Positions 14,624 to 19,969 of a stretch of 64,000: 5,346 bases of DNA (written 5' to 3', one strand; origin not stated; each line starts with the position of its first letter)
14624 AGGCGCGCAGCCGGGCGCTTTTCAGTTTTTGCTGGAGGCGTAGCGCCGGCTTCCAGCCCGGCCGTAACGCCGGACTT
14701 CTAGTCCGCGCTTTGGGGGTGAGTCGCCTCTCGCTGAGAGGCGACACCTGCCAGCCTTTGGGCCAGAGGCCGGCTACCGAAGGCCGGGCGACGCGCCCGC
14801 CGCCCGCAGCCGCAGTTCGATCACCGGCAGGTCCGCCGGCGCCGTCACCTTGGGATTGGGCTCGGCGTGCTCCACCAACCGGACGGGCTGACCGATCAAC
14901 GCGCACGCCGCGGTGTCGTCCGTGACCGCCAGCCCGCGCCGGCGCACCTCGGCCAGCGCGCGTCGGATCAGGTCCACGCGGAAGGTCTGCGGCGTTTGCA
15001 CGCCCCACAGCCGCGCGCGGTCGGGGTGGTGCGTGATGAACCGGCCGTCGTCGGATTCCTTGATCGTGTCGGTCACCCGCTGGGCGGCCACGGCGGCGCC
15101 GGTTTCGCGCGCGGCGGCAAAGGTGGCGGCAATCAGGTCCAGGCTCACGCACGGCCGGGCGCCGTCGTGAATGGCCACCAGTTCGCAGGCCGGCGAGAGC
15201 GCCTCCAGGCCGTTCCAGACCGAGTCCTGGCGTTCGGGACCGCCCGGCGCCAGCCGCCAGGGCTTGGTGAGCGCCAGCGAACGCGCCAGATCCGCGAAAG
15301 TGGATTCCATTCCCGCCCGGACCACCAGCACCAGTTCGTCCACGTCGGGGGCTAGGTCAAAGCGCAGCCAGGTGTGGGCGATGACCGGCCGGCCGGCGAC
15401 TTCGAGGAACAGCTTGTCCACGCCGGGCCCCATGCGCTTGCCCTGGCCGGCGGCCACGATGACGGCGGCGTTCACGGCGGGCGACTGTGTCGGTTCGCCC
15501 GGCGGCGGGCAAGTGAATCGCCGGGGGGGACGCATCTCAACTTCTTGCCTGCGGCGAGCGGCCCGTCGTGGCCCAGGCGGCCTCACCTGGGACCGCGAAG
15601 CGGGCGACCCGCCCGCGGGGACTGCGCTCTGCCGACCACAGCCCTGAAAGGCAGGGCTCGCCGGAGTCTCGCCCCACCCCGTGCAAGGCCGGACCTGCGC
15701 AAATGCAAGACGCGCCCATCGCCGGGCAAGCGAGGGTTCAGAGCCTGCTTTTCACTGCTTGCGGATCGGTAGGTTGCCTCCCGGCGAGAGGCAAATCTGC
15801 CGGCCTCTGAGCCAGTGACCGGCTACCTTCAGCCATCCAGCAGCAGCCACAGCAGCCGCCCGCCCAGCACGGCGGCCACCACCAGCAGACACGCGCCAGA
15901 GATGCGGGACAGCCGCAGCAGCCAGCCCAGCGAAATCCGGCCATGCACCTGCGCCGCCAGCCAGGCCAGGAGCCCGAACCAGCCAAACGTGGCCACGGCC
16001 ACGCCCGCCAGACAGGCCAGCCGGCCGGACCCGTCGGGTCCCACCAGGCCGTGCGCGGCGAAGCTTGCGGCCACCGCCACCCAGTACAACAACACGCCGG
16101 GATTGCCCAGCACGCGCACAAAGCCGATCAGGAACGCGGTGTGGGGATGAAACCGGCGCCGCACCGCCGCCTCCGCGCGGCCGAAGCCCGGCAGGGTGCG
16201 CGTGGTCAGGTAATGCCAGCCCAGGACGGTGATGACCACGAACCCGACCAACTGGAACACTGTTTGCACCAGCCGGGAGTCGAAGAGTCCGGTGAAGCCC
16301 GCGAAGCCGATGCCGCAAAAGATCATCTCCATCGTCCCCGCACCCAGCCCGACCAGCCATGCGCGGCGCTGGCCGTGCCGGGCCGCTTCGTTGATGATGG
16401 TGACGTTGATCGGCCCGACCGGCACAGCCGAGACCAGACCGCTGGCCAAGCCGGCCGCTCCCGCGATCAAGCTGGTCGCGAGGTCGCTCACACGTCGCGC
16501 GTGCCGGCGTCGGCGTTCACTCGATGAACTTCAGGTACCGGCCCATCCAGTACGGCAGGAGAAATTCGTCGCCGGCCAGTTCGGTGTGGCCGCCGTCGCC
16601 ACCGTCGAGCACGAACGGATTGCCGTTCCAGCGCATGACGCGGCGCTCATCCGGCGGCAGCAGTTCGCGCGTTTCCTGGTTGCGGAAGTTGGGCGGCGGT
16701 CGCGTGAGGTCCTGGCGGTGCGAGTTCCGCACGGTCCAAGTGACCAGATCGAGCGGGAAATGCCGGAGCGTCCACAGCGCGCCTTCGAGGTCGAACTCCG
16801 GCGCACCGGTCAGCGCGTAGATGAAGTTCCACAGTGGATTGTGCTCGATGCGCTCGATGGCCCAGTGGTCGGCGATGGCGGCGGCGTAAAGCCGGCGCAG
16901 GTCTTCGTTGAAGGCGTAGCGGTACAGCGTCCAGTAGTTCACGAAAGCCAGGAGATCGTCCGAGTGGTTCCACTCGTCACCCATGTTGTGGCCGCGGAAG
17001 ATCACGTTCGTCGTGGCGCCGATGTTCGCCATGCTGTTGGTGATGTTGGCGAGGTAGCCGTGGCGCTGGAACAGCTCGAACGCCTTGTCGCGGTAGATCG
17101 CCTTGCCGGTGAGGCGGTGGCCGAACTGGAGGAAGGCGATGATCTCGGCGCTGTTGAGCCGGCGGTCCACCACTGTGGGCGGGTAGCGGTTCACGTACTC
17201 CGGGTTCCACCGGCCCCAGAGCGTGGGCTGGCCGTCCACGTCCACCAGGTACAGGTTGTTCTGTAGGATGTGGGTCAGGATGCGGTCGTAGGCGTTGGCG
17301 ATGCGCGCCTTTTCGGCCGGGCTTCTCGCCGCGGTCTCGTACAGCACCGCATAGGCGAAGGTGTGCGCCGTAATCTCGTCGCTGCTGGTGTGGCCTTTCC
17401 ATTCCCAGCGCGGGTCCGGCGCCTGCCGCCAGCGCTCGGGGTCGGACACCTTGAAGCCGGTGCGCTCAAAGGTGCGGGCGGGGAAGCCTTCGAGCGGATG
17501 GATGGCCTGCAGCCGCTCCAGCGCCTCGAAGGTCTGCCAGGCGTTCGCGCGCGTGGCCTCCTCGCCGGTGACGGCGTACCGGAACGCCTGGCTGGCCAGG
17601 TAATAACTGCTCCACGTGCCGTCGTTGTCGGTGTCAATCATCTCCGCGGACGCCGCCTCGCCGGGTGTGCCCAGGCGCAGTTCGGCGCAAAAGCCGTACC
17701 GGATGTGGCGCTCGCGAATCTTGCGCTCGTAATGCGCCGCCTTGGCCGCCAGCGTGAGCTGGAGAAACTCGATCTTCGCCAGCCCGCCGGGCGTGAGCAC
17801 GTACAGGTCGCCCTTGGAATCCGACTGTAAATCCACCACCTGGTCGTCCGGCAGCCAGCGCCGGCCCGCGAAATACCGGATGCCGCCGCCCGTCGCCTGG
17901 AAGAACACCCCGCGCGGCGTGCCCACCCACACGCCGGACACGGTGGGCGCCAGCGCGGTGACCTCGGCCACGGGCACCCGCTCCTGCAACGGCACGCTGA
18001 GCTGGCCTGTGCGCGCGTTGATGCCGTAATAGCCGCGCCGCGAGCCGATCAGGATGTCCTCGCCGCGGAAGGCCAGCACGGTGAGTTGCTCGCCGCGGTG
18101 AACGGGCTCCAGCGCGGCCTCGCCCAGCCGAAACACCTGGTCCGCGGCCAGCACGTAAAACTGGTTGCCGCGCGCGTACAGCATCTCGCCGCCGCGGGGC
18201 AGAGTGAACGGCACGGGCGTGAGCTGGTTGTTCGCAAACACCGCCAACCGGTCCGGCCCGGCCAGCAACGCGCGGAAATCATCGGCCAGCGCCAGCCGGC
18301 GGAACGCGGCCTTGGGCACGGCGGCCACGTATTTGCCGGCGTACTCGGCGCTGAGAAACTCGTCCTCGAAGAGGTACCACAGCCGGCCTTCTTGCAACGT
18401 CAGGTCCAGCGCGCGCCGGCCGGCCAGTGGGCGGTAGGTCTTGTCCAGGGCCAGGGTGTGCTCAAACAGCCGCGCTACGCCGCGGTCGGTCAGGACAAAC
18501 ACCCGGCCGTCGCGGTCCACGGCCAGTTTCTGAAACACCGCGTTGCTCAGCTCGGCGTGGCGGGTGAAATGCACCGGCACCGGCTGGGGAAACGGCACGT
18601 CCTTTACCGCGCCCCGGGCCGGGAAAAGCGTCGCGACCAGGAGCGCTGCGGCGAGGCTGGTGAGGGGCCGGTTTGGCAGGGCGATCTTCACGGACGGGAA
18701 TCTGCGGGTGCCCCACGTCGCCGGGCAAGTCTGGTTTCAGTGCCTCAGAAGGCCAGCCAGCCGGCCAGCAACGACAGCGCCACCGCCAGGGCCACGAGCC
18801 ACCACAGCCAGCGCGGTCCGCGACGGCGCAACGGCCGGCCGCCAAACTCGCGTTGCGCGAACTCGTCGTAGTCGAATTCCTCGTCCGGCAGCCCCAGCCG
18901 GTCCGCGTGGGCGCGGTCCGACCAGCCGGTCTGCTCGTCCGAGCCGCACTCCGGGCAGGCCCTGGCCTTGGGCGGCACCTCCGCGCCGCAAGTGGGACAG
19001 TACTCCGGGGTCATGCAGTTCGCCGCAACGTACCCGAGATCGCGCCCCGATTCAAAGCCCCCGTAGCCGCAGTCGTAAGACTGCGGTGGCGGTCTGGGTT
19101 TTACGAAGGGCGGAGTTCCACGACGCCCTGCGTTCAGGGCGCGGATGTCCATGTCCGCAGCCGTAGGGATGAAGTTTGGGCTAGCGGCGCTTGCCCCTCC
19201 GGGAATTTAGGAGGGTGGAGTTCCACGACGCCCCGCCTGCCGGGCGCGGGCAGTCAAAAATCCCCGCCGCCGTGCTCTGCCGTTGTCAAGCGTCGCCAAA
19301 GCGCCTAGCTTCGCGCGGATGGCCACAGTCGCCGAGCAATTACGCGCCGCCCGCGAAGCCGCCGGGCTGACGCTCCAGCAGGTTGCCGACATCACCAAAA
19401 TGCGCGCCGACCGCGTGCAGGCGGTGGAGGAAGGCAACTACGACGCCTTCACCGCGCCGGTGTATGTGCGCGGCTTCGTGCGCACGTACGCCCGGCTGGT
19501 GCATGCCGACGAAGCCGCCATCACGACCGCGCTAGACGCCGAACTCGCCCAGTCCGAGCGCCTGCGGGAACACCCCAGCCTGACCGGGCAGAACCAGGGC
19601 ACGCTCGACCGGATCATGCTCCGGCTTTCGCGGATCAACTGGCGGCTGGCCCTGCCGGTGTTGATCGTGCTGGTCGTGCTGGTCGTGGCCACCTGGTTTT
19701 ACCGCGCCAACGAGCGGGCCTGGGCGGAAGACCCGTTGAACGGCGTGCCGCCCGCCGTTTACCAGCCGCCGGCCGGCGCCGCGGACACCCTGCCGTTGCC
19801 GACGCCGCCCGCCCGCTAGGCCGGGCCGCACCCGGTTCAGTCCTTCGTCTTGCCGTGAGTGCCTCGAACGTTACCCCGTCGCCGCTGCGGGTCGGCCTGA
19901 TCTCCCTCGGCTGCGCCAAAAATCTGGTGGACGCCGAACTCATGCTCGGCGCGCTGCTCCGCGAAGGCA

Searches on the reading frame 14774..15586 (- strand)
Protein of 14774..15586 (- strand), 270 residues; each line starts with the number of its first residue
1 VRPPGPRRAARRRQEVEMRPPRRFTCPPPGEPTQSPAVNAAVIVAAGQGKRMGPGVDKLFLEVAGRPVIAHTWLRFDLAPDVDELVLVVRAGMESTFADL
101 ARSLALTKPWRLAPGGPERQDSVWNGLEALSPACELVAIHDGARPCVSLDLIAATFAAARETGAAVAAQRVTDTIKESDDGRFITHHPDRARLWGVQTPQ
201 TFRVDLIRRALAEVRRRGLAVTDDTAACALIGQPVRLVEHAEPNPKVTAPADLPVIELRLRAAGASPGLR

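Call 21: search_protein_families(library=pfam, proteins=[window:14774-15586:-], max_evalue=0.001)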
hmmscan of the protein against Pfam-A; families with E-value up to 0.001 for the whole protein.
window:14774-15586:- (270 aa): 2 families
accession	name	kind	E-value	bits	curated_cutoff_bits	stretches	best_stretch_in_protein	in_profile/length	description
PF01128.25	IspD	-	2.6e-59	201.1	27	1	40-260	2-219/221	2-C-methyl-D-erythritol 4-phosphate cytidylyltransferase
PF12804.13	NTP_transf_3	-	6.1e-11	43.2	27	1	41-170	1-122/160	MobA-like NTP transferase domain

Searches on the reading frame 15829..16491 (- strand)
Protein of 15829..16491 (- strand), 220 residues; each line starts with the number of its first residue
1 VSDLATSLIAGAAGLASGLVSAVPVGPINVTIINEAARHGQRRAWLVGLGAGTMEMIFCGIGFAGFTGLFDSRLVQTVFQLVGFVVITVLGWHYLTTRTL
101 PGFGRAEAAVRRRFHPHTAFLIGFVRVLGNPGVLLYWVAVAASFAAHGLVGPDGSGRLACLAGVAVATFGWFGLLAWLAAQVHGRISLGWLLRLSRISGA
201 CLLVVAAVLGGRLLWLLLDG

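Call 21: search_protein_families(library=pfam, proteins=[window:15829-16491:-], max_evalue=0.001)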
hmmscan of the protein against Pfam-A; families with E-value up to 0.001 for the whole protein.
window:15829-16491:- (220 aa): 1 family
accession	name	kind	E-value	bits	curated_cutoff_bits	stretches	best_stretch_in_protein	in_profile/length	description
PF01810.24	LysE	-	9.4e-22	77.9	25.6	1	21-209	3-189/193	LysE type translocator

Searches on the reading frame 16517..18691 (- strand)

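Call 21: search_protein_families(library=pfam, proteins=[window:16517-18691:-], max_evalue=0.001)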
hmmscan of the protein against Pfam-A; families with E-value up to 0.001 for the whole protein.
window:16517-18691:- (724 aa): 1 family
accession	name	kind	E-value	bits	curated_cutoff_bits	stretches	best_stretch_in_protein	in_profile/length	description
PF07494.17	Reg_prop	-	3.4e-05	24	20.4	0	280-301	2-23/24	Two component regulator propeller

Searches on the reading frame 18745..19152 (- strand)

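Call 21: search_protein_families(library=pfam, proteins=[window:18745-19152:-], max_evalue=0.001)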
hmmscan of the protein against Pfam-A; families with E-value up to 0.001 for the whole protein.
window:18745-19152:- (135 aa): 3 families
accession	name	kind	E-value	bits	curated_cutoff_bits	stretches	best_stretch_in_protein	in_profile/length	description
PF13240.11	Zn_Ribbon_1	-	7e-07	29.3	25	1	51-71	1-21/23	zinc-ribbon domain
PF12773.13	DZR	-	2.7e-05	24.7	27.3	1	49-70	24-45/45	Double zinc ribbon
PF18912.6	DZR_2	-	0.00073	19.8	27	1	45-73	3-31/56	Double zinc ribbon domain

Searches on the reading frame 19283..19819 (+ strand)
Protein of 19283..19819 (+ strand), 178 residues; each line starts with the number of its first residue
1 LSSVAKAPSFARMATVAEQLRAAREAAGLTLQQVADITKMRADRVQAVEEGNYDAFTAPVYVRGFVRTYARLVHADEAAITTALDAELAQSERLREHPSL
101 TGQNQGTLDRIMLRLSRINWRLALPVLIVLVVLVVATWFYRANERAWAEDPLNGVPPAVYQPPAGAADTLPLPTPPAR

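Call 21: search_protein_families(library=pfam, proteins=[window:19283-19819:+], max_evalue=0.001)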
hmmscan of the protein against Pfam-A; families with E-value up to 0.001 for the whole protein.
window:19283-19819:+ (178 aa): 2 families
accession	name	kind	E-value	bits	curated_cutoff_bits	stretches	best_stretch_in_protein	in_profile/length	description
PF13413.12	HTH_25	-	1.1e-21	76.8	24.6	1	19-79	1-61/62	Helix-turn-helix domain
PF13560.12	HTH_31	-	7.8e-07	29.8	27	1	17-77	3-58/64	Helix-turn-helix domain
